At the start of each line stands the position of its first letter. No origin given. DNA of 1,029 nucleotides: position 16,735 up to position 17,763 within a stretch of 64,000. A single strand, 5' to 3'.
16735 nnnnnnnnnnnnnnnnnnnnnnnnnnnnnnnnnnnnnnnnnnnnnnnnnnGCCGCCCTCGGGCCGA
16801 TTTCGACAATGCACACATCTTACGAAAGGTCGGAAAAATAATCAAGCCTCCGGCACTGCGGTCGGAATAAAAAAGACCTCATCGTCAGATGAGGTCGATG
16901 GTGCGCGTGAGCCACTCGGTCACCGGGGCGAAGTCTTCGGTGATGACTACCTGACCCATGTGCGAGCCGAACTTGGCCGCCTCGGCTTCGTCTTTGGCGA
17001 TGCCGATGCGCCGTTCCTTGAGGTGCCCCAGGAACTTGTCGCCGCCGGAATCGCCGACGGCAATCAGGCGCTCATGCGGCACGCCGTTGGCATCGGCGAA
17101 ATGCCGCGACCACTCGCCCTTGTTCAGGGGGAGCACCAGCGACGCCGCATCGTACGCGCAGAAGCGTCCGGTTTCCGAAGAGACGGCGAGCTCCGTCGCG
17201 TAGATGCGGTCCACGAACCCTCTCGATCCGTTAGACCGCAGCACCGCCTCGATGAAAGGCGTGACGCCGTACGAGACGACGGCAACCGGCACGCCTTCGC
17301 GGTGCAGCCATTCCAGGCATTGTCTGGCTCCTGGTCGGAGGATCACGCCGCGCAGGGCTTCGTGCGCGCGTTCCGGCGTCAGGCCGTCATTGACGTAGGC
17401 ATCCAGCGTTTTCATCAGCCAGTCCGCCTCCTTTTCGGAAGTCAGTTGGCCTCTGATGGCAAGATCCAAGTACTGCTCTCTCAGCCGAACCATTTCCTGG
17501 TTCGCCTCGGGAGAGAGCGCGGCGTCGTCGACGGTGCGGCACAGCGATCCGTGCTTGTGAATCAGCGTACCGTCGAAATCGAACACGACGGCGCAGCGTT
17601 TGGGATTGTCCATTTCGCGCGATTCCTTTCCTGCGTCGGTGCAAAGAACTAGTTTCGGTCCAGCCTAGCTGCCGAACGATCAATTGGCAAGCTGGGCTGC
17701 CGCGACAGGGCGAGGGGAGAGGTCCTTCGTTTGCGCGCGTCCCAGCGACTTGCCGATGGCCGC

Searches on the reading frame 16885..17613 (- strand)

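Call 59: search_protein_families(library=pfam, proteins=[window:16885-17613:-], max_evalue=0.01)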
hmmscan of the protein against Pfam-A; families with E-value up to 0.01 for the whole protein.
window:16885-17613:- (242 aa): 5 families
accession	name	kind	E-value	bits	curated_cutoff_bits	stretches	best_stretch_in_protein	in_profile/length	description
PF12710.13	HAD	-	3.6e-20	73.6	27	1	9-192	1-184/189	haloacid dehalogenase-like hydrolase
PF00702.32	Hydrolase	-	4.4e-13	50.5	26.4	1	8-190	3-181/191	haloacid dehalogenase-like hydrolase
PF13419.12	HAD_2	-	5.5e-08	33.6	23.8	1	9-141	1-129/178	Haloacid dehalogenase-like hydrolase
PF06888.18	Put_Phosphatase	-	1.1e-05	25.5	27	1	9-192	3-181/234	Putative Phosphatase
PF05822.18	UMPH-1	-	1.5e-05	25.1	23.7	1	30-129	22-128/246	Pyrimidine 5'-nucleotidase (UMPH-1)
